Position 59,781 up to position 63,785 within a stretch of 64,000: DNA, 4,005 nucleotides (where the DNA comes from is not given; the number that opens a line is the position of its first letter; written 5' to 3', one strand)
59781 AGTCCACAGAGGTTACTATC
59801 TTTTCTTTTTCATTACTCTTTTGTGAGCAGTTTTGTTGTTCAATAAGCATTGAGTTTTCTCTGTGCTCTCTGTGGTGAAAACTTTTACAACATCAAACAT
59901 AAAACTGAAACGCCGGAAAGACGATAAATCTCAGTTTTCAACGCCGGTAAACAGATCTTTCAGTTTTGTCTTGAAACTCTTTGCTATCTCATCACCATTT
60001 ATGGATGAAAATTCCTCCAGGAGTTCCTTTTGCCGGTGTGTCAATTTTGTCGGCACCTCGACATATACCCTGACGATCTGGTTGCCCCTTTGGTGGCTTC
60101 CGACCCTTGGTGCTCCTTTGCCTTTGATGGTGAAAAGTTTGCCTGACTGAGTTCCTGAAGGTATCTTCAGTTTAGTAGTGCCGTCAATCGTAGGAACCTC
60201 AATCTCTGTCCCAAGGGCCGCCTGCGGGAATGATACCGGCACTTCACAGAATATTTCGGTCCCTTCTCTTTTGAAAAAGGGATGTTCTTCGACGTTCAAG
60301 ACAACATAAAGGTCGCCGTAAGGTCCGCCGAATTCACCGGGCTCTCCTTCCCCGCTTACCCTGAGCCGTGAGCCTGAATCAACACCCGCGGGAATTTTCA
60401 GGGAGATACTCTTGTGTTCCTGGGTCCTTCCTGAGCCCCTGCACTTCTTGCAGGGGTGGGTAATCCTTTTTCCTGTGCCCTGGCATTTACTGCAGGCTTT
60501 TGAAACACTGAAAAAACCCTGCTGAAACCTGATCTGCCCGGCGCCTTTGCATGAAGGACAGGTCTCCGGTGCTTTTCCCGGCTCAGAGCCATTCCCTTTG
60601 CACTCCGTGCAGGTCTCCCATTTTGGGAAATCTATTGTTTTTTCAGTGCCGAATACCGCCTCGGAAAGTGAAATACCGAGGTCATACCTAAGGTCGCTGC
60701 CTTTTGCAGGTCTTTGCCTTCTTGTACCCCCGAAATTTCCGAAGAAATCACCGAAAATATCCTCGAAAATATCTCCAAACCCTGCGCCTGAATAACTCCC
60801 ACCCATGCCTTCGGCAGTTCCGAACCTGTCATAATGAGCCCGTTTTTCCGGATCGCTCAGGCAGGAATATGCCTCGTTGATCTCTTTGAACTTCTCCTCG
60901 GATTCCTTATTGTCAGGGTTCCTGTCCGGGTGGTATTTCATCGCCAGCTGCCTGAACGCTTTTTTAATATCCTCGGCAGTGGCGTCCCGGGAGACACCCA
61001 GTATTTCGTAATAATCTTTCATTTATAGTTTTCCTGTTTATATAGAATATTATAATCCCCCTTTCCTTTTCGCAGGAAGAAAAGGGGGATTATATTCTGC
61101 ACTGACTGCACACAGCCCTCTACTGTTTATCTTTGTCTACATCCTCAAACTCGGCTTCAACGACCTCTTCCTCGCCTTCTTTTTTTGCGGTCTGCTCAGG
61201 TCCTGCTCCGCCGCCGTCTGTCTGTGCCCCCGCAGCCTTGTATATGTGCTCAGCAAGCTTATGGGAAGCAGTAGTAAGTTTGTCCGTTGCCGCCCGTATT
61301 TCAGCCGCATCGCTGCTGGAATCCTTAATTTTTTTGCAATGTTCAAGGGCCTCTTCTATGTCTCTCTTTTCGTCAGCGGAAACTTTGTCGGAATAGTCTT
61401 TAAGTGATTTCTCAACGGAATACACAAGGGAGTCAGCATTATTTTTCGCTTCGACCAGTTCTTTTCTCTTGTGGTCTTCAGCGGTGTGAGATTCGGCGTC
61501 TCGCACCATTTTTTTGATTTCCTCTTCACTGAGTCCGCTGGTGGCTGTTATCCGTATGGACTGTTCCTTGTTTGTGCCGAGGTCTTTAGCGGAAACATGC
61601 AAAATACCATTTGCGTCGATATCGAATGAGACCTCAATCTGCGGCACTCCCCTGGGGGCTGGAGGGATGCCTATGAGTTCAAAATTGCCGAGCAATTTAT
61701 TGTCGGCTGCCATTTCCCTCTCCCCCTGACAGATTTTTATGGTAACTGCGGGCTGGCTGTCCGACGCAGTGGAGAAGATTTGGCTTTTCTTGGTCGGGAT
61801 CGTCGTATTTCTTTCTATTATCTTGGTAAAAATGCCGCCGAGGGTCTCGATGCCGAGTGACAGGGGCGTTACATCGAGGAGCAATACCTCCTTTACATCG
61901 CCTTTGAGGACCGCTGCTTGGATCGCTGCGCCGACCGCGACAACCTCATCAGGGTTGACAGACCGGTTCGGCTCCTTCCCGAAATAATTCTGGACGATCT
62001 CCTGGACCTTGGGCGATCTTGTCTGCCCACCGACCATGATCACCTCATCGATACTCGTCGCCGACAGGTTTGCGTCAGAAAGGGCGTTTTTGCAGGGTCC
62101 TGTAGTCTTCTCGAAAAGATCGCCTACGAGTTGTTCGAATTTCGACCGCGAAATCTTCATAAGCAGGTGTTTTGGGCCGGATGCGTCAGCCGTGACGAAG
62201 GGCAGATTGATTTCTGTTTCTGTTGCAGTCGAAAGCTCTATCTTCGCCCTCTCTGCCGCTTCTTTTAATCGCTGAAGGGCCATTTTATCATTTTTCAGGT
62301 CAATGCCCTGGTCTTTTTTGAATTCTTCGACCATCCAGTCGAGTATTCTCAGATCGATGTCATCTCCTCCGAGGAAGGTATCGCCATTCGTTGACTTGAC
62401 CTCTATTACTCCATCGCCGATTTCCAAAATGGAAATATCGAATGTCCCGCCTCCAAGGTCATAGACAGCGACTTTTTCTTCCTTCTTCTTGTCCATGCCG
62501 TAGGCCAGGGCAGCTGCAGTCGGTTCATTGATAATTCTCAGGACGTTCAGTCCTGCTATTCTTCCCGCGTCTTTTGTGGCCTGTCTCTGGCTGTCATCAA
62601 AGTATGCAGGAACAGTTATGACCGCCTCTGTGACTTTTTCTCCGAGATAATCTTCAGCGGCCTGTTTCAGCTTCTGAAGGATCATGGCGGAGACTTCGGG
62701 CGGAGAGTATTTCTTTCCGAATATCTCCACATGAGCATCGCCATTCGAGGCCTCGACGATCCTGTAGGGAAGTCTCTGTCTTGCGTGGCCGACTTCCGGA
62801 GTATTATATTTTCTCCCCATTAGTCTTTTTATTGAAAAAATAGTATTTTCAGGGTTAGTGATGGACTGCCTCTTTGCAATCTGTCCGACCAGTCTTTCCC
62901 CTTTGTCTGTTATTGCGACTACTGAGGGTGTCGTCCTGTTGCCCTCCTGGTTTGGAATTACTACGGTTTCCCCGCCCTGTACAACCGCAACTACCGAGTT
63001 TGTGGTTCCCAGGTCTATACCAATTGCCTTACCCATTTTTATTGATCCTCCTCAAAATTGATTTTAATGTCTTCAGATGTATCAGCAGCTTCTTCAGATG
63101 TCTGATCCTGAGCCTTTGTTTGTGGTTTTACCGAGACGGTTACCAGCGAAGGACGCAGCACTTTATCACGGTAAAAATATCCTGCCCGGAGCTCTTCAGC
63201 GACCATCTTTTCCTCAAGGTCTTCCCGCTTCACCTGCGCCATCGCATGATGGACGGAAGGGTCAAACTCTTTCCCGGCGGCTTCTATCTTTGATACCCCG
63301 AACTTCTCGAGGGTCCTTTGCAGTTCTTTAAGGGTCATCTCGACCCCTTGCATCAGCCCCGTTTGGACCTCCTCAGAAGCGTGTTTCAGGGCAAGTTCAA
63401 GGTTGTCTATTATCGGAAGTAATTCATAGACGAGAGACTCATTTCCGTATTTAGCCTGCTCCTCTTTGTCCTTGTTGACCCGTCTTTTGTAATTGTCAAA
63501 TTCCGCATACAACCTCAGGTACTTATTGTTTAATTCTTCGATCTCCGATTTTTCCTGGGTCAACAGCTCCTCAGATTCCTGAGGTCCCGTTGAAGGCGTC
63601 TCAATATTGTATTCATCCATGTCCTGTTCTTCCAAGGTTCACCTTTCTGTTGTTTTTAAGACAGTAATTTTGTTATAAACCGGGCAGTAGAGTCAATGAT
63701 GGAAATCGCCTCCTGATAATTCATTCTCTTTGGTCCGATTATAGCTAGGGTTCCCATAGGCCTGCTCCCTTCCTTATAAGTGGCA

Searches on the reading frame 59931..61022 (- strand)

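Call 26: search_protein_families(library=pfam, proteins=[window:59931-61022:-], max_evalue=0.001)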
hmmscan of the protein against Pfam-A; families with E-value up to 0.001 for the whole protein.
window:59931-61022:- (363 aa): 5 families
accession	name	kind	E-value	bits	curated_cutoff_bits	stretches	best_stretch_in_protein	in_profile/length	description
PF01556.23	DnaJ_C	-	7.7e-52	175.8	26.6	1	111-324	1-152/152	DnaJ C terminal domain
PF00226.36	DnaJ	-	3.3e-30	104.4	27.8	1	3-65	1-63/63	DnaJ domain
PF00684.25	DnaJ_CXXCXGXG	-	7.3e-15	55.4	32.7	1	138-198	1-65/65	DnaJ central domain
PF15777.11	Anti-TRAP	-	2e-05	24.9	32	1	136-169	11-47/59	Tryptophan RNA-binding attenuator protein inhibitory protein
PF17302.8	DUF5351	-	0.0008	20.1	27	0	153-163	18-28/29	Family of unknown function (DUF5351)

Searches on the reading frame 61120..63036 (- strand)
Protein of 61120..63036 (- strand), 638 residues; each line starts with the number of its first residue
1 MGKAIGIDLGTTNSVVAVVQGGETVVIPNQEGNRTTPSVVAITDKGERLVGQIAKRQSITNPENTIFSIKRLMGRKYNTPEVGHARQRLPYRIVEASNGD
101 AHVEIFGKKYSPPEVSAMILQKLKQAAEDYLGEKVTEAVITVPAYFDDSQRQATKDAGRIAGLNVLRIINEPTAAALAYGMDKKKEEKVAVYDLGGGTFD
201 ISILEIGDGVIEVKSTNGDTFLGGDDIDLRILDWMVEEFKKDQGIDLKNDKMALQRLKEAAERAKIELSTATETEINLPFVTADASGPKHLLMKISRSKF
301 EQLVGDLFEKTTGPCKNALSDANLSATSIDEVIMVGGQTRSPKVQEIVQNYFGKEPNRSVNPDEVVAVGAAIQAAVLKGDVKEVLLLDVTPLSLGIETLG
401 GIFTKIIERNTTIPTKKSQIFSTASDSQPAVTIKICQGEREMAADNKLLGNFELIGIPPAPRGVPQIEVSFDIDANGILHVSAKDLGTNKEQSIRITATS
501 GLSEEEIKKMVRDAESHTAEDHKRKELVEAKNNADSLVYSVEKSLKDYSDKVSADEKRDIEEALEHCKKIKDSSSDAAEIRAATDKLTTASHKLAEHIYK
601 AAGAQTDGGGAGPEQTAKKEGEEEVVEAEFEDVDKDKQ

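Call 26: search_protein_families(library=pfam, proteins=[window:61120-63036:-], max_evalue=0.001)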
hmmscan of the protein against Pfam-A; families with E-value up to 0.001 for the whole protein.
window:61120-63036:- (638 aa): 3 families
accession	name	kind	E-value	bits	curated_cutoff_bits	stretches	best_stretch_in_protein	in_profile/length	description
PF00012.26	HSP70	-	7.5e-267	886.8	20.6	1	4-599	1-598/599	Hsp70 protein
PF06723.19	MreB_Mbl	-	3.7e-18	65.9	27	1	118-373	77-318/327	MreB/Mbl protein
PF02782.22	FGGY_C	-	0.00023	21.5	27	1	325-376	146-196/198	FGGY family of carbohydrate kinases, C-terminal domain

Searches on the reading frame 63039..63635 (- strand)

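Call 91: search_protein_families(library=pfam, proteins=[window:63039-63635:-], max_evalue=0.01)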
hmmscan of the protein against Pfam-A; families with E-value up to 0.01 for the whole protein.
window:63039-63635:- (198 aa): 1 family
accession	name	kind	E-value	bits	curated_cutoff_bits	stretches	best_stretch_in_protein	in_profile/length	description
PF01025.24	GrpE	-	5.8e-49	166.4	25.8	1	14-168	9-164/165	GrpE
